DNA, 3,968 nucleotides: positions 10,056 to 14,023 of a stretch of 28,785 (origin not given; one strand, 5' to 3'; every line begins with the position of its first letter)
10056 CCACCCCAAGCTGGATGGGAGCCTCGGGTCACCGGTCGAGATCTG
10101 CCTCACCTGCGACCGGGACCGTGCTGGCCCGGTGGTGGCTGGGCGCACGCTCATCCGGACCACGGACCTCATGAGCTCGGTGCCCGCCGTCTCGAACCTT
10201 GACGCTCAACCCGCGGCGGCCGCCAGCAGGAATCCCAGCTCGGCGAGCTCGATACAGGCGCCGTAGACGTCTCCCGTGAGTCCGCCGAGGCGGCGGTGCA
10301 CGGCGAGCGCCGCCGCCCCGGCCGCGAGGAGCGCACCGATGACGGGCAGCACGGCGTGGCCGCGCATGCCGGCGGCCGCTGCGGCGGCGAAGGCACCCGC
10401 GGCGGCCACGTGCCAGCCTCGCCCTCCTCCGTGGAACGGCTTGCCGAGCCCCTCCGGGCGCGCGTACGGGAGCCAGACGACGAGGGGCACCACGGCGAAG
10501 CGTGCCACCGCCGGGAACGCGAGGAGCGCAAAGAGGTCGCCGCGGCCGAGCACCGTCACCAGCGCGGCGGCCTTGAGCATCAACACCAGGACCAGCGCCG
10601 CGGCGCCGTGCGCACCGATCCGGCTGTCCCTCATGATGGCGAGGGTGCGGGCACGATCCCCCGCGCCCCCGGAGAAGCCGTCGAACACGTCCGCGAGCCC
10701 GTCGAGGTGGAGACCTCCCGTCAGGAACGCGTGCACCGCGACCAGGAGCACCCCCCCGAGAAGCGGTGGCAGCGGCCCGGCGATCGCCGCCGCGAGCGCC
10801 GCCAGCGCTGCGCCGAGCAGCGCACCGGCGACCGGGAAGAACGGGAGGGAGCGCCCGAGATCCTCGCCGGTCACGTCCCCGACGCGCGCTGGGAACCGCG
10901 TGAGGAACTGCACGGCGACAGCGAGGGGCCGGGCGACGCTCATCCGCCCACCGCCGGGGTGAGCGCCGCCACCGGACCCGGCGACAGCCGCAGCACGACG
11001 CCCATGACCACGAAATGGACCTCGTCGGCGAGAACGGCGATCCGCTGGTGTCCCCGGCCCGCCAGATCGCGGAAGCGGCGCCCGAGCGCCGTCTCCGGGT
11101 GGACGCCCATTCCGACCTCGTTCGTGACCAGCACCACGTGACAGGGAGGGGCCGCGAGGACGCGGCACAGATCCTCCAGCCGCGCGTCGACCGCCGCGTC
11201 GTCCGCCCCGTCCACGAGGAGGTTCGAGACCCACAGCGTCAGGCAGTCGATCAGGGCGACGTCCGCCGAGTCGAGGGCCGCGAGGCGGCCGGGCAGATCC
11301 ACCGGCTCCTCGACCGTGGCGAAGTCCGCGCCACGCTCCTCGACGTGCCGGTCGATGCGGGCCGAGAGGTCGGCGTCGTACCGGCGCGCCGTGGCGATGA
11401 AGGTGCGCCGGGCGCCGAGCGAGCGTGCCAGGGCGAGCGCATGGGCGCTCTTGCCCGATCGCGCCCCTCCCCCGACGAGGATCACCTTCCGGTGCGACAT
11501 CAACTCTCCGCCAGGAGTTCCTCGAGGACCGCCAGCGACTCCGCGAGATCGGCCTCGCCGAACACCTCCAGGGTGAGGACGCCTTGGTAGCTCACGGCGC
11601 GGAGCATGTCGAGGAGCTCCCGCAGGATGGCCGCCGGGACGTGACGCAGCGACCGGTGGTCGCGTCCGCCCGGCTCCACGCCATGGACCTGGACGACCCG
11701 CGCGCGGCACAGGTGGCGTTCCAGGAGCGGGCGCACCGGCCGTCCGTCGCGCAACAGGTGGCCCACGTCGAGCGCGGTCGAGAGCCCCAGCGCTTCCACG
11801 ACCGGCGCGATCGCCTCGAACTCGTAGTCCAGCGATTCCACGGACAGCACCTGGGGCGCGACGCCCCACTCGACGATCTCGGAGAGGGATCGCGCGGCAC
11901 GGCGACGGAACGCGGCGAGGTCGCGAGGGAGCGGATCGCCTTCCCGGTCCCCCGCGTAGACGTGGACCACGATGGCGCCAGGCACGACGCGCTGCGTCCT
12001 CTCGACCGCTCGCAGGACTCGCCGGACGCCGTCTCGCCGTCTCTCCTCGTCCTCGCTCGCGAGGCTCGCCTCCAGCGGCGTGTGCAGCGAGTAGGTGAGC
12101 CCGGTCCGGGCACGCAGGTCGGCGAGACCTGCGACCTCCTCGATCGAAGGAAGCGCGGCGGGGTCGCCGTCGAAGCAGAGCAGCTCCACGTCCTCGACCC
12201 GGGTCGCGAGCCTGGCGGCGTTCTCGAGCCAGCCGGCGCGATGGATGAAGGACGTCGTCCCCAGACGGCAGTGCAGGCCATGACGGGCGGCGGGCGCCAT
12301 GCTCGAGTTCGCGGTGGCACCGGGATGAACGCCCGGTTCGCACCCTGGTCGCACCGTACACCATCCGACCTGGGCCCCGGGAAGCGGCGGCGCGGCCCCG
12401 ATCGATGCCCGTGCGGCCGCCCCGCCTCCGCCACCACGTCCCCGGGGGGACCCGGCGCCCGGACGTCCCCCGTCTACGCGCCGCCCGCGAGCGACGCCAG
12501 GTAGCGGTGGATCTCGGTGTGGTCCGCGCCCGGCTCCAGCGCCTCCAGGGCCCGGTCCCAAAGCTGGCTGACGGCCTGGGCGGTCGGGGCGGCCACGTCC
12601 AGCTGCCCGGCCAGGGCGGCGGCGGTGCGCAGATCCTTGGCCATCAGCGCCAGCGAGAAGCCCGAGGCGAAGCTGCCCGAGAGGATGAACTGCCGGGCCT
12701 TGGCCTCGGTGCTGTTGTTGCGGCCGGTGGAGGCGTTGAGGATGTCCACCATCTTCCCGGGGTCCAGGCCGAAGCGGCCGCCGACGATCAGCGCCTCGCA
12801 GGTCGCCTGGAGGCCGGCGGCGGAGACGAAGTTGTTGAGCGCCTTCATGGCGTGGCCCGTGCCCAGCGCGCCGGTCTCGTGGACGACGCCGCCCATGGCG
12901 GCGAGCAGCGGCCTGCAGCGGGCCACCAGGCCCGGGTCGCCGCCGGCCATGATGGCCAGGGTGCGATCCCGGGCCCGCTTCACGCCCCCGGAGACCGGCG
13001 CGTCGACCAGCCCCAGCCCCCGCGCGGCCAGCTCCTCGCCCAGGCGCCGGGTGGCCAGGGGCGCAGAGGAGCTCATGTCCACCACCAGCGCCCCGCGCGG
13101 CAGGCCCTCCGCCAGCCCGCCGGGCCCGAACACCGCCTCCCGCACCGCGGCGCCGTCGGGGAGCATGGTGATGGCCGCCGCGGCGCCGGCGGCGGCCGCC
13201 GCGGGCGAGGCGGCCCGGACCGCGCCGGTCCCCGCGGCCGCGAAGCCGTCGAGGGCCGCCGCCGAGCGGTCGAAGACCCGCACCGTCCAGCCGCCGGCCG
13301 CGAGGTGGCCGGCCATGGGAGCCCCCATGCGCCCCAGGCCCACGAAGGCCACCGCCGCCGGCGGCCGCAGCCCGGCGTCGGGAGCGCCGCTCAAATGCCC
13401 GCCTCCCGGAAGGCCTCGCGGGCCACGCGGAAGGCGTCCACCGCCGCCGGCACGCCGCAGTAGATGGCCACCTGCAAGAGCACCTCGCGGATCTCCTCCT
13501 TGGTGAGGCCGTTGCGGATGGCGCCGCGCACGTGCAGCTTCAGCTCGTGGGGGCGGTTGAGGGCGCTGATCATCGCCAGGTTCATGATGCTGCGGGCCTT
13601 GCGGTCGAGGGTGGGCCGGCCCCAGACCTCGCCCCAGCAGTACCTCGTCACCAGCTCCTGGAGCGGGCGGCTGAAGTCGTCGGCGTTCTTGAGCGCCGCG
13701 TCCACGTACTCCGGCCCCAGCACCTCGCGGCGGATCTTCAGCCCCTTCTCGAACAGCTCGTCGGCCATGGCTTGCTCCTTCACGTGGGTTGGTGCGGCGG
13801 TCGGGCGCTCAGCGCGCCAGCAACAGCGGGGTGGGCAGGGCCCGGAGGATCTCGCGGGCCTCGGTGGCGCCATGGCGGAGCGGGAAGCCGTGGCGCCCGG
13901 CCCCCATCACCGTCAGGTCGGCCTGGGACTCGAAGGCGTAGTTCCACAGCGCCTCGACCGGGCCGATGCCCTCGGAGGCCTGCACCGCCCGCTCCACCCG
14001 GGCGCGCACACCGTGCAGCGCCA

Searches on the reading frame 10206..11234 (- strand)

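Call 12: search_protein_families(library=pfam, proteins=[window:10206-11234:-], max_evalue=0.001)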
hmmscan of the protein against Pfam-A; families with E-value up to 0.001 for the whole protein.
window:10206-11234:- (342 aa): 1 family
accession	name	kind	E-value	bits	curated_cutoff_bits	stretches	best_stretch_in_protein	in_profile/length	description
PF02654.20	CobS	-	5.4e-51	174.1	23.2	1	107-337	1-207/207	Cobalamin-5-phosphate synthase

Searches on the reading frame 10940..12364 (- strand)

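Call 12: search_protein_families(library=pfam, proteins=[window:10940-12364:-], max_evalue=0.001)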
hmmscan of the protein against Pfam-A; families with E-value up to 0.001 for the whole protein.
window:10940-12364:- (474 aa): 1 family
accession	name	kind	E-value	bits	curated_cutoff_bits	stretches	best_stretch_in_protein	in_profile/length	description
PF02283.22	CobU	-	5.2e-53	179.5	27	1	295-460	1-168/168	Cobinamide kinase / cobinamide phosphate guanyltransferase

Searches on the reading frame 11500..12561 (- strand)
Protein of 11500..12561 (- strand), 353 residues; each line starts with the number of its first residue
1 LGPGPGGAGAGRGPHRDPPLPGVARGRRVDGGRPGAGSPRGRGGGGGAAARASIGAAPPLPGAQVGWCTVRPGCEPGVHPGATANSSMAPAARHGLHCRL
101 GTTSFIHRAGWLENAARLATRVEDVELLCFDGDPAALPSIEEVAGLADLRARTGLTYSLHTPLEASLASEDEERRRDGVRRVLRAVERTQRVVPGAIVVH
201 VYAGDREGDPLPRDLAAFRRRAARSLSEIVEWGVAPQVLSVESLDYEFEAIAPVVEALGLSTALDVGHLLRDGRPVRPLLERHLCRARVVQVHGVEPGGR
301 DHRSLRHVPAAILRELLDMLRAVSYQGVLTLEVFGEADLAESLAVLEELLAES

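Call 12: search_protein_families(library=pfam, proteins=[window:11500-12561:-], max_evalue=0.001)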
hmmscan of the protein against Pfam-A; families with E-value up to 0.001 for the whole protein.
window:11500-12561:- (353 aa): 1 family
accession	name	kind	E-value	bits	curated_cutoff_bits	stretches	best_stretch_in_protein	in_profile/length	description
PF01261.30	AP_endonuc_2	-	1.8e-16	61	31.1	1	125-348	12-248/249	Xylose isomerase-like TIM barrel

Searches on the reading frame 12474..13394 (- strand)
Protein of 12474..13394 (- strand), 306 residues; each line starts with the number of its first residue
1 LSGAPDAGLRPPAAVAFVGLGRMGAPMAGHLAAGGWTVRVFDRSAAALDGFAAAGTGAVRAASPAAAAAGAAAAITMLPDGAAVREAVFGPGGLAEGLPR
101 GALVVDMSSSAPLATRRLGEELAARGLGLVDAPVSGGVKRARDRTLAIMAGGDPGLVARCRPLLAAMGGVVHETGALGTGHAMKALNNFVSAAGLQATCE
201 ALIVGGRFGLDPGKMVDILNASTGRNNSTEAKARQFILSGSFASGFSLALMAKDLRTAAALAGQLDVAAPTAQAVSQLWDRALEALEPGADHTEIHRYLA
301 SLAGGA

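Call 12: search_protein_families(library=pfam, proteins=[window:12474-13394:-], max_evalue=0.001)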
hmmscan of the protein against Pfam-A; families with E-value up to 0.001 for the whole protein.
window:12474-13394:- (306 aa): 2 families
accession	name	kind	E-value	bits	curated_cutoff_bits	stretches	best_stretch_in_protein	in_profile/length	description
PF03446.21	NAD_binding_2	-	5.3e-45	153.8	21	1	15-172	2-157/161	NAD binding domain of 6-phosphogluconate dehydrogenase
PF14833.11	NAD_binding_11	-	2.7e-37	128.2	30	1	178-299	1-122/122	NAD-binding of NADP-dependent 3-hydroxyisobutyrate dehydrogenase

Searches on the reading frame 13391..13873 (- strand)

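Call 12: search_protein_families(library=pfam, proteins=[window:13391-13873:-], max_evalue=0.001)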
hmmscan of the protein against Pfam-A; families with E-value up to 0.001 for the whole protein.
window:13391-13873:- (160 aa): 1 family
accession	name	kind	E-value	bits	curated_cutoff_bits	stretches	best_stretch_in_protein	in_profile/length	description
PF02627.25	CMD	-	9.5e-24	83.6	23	1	71-153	3-84/84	Carboxymuconolactone decarboxylase family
